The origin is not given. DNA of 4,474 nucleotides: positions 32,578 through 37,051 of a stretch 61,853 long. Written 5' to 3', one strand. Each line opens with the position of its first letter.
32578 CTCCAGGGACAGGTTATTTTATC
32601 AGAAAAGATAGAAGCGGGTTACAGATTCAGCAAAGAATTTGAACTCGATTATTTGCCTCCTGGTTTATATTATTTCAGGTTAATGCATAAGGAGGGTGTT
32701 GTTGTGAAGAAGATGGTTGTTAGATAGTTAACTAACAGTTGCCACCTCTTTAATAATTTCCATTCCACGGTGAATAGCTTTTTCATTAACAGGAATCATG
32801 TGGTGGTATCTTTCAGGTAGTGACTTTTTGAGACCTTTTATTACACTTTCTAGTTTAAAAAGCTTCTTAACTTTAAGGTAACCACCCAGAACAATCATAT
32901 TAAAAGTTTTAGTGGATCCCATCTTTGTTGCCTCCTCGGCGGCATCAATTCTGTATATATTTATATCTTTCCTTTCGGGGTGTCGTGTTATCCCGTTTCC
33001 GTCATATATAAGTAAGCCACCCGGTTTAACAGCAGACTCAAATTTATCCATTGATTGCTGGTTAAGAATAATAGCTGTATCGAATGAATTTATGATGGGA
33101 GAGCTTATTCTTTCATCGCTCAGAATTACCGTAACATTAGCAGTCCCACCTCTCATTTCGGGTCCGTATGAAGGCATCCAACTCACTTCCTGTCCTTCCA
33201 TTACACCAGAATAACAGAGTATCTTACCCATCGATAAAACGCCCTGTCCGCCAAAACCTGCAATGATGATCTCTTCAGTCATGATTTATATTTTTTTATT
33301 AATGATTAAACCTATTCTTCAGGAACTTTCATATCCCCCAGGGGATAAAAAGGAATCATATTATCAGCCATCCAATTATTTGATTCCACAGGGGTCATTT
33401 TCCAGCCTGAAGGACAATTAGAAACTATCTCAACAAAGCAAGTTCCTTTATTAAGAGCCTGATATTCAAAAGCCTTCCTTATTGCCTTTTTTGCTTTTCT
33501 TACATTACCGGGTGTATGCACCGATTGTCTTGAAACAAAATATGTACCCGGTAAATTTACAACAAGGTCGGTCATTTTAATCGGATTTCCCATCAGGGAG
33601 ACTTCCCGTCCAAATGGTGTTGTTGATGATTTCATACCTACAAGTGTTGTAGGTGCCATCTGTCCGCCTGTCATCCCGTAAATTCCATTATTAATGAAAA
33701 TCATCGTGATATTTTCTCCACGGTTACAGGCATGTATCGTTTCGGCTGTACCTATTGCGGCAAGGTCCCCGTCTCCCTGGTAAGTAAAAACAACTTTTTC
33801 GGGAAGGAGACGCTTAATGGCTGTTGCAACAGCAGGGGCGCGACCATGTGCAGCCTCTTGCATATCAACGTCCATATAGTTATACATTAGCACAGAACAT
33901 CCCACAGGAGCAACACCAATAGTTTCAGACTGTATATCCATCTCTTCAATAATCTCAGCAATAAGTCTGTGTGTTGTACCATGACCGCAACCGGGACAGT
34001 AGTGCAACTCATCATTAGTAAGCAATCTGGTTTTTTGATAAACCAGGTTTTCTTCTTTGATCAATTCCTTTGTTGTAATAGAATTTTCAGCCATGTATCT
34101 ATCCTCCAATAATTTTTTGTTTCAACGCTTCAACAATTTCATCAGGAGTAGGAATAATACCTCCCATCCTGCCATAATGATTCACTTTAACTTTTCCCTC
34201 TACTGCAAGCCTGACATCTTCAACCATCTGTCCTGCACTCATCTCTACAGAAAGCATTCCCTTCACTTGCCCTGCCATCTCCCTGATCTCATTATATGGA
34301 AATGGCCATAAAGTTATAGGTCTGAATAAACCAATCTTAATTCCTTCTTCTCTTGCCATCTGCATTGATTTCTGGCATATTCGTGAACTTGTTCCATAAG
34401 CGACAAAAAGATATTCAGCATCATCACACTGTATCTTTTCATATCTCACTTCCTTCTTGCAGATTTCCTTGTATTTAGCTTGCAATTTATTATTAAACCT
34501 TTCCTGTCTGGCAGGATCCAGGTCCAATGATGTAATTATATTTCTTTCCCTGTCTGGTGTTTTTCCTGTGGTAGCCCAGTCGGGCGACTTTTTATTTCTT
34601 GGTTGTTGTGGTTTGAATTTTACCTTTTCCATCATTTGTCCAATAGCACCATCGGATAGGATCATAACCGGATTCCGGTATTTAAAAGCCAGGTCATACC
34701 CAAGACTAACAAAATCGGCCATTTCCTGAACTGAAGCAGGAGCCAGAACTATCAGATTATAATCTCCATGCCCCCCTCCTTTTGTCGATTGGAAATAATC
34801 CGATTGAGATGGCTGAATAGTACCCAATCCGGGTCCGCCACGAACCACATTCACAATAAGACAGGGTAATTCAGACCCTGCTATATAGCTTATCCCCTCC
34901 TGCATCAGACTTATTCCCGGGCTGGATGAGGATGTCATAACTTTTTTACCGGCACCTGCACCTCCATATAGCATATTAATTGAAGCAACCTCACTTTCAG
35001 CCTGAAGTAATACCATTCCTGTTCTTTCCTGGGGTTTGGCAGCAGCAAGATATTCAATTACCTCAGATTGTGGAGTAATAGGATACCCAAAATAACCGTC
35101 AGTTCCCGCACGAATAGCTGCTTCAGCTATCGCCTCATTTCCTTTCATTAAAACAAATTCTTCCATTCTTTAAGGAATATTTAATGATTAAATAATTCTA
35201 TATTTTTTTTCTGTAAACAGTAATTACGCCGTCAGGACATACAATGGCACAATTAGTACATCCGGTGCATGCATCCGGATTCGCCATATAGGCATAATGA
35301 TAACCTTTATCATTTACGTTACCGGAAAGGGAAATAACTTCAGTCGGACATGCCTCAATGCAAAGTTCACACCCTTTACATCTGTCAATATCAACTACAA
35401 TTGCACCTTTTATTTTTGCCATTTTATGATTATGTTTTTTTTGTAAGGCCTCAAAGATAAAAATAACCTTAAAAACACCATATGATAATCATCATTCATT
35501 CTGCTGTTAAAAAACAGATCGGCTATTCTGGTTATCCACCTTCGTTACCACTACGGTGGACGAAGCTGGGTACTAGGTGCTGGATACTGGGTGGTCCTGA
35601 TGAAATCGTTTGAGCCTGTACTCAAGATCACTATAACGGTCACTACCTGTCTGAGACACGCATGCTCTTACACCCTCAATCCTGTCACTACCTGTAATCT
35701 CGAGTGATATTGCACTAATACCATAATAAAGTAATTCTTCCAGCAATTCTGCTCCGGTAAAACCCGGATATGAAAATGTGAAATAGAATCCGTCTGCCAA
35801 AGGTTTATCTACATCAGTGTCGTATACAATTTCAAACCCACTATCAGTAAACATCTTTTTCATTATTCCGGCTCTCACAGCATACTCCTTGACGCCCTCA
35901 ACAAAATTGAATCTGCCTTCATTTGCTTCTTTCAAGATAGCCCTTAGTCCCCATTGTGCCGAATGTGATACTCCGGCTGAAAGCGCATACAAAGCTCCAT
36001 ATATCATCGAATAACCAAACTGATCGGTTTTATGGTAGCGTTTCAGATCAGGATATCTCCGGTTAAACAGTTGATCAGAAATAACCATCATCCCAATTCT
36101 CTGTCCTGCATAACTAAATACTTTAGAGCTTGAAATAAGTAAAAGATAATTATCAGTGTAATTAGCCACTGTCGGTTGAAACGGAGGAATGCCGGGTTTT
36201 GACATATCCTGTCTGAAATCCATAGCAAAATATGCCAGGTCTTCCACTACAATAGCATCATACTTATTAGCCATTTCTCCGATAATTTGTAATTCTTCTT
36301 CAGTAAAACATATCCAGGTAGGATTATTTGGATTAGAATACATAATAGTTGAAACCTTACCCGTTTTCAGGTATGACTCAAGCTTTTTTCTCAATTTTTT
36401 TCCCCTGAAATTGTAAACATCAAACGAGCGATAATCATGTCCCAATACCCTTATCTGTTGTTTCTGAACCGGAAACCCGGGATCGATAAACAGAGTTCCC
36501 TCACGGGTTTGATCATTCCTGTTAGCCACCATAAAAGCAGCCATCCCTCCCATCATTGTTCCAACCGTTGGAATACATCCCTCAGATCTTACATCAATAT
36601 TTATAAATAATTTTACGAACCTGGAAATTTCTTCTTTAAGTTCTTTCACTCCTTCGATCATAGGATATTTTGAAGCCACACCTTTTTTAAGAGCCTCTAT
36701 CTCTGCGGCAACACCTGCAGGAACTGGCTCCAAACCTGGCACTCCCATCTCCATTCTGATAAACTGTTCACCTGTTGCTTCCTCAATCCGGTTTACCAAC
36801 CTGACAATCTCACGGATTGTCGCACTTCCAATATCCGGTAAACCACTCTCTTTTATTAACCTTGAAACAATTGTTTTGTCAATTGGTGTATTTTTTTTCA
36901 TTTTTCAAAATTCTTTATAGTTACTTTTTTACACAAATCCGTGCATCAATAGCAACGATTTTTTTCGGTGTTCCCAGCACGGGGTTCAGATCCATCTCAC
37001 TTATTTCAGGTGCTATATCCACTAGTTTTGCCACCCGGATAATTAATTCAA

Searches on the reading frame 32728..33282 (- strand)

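Call 8: search_protein_families(library=pfam, proteins=[window:32728-33282:-], max_evalue=0.00001)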
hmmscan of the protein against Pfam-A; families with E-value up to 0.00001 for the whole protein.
window:32728-33282:- (184 aa): 1 family
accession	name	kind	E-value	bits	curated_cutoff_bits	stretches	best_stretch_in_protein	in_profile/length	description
PF01558.24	POR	-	5.9e-37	127.9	27.4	1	11-175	1-173/173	Pyruvate ferredoxin/flavodoxin oxidoreductase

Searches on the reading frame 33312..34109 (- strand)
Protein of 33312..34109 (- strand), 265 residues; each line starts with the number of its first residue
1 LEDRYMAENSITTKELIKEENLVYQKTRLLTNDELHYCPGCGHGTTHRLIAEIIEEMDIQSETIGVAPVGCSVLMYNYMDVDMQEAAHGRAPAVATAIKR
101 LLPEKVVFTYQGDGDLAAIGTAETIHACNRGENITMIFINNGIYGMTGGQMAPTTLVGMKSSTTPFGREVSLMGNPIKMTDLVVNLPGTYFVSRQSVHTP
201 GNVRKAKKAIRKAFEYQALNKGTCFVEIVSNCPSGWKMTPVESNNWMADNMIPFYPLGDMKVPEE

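Call 8: search_protein_families(library=pfam, proteins=[window:33312-34109:-], max_evalue=0.00001)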
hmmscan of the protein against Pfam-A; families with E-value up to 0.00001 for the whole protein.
window:33312-34109:- (265 aa): 1 family
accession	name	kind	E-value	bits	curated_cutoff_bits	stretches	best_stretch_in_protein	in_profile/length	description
PF02775.26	TPP_enzyme_C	-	4.8e-19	69.1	21.9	1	75-227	18-150/151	Thiamine pyrophosphate enzyme, C-terminal TPP binding domain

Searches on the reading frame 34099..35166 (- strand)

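Call 8: search_protein_families(library=pfam, proteins=[window:34099-35166:-], max_evalue=0.00001)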
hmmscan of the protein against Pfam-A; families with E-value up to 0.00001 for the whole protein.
window:34099-35166:- (355 aa): 2 families
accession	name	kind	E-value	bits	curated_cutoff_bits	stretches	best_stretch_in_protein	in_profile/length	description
PF01855.24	POR_N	-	4.6e-49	167.7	27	1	15-193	1-175/231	Pyruvate flavodoxin/ferredoxin oxidoreductase, thiamine diP-bdg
PF17147.9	PFOR_II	-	1.1e-25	90.3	27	1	250-344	1-102/102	Pyruvate:ferredoxin oxidoreductase core domain II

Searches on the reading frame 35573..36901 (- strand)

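Call 8: search_protein_families(library=pfam, proteins=[window:35573-36901:-], max_evalue=0.00001)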
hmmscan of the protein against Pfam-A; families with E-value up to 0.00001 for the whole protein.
window:35573-36901:- (442 aa): 1 family
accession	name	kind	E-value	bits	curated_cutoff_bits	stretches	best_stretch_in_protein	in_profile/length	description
PF00155.27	Aminotran_1_2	-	4.3e-20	72.7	19.7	1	50-284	6-236/361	Aminotransferase class I and II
